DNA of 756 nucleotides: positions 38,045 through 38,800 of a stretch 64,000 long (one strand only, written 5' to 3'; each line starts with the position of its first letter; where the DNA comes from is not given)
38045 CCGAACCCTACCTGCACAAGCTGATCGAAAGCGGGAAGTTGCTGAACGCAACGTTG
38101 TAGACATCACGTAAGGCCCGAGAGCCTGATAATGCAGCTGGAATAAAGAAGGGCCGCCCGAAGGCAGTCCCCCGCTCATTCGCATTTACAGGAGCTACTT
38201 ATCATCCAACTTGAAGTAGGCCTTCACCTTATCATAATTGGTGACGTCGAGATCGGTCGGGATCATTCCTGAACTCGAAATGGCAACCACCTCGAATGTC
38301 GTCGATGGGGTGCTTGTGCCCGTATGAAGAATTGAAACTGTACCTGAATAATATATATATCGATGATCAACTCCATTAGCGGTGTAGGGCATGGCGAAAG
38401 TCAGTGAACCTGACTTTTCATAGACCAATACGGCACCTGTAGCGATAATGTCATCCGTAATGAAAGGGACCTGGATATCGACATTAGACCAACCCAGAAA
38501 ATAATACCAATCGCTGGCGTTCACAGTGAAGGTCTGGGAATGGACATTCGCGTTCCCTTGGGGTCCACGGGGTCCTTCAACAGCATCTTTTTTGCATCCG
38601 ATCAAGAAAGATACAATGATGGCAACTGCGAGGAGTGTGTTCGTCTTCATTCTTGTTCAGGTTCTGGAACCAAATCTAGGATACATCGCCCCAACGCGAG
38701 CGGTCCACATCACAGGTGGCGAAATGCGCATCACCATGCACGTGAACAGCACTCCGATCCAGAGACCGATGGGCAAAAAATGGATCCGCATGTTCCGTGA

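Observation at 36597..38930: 87-bp diverged direct repeat of the cpsB 3' end flanks an AAA-ATPase (DUF4143) gene and adjoins a low-GC lipoprotein islet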

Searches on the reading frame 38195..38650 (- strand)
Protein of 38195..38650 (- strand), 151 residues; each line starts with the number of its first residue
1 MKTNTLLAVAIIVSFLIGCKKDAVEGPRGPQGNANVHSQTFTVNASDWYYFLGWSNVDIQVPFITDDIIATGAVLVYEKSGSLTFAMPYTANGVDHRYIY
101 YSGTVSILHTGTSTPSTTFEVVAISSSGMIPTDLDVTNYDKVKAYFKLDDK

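Call 4: search_protein_families(library=pfam, proteins=[window:38195-38650:-])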
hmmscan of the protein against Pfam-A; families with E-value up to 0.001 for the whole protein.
window:38195-38650:- (151 aa): 0 families

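Call 19: search_protein_families(library=ncbifam, proteins=[window:38195-38650:-], max_evalue=0.01)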
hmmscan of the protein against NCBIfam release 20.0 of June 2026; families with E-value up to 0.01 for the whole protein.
window:38195-38650:- (151 aa): 0 families

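Call 29: search_protein_families(library=padloc, proteins=[window:38195-38650:-], max_evalue=0.1)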
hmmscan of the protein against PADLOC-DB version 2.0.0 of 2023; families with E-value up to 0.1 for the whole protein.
window:38195-38650:- (151 aa): 0 families

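Call 35: find_homologous_proteins(query=window:38195-38650:-, max_evalue=0.001)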
Query window:38195-38650:- (151 aa): 9 proteins with E <= 0.001 among 53 candidates.
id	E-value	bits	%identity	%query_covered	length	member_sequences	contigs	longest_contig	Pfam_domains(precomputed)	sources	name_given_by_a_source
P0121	3.0e-95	334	100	100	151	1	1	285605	-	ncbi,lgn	-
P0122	8.4e-41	157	57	89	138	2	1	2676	-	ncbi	-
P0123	4.5e-36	142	50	99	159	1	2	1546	-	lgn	-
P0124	1.4e-26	111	45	99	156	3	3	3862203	-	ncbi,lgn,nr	ncbi:MAG: hypothetical protein KIT10_05735 [Flavobacteriales bacterium]|nr:hypothetical protein [Fla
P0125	1.2e-23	102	42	99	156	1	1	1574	-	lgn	-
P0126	1.7e-18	85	39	99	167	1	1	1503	-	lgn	-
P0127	1.4e-17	82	38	95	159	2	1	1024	-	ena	-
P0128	2.1e-16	78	40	83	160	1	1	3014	-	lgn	-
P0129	5.2e-14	70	38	94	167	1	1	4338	-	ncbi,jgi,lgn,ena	jgi:hypothetical protein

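Call 46: find_encoding_contigs(protein=P0122, flank=4000, max_places=2)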
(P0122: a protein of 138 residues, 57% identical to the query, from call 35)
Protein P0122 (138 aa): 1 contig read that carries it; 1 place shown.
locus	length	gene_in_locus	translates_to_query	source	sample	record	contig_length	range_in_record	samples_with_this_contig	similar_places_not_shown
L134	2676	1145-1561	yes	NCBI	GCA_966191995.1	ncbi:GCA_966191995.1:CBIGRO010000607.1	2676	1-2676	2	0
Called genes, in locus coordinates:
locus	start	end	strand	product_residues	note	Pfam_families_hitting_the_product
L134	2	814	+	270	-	?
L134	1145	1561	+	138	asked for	-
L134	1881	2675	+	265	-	?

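Call 47: find_encoding_contigs(protein=P0124, flank=5000, max_places=2)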
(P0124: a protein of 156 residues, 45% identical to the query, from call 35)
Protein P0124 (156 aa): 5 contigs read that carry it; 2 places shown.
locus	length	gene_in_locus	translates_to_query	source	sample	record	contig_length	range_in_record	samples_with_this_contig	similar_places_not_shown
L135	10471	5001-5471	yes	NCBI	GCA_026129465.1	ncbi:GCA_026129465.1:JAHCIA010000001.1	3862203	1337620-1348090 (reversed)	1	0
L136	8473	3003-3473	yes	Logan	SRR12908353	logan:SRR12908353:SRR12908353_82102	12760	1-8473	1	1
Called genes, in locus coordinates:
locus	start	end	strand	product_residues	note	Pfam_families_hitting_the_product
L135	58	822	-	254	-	-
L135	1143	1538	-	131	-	PF01609:DDE_Tnp_1, PF13586:DDE_Tnp_1_2 (weak)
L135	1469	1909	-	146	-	PF13340:DUF4096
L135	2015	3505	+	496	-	PF18962:Por_Secre_tail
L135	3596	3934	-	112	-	PF18478:PIN_10 (faint), PF18480:DUF5615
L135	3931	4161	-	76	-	PF04255:DUF433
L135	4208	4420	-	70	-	PF04471:Mrr_cat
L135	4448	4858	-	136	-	PF12844:HTH_19, PF13560:HTH_31, PF01381:HTH_3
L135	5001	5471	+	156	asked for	-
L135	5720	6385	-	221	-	-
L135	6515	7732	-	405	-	PF00817:IMS, PF11798:IMS_HHH (weak), PF21999:IMS_HHH_1 (weak), PF11799:IMS_C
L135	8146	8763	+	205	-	PF10543:ORF6N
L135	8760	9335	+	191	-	PF10543:ORF6N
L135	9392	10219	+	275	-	PF12844:HTH_19, PF13560:HTH_31, PF01381:HTH_3, PF00717:Peptidase_S24 (weak)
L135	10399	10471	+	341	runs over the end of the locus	-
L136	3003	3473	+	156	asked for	-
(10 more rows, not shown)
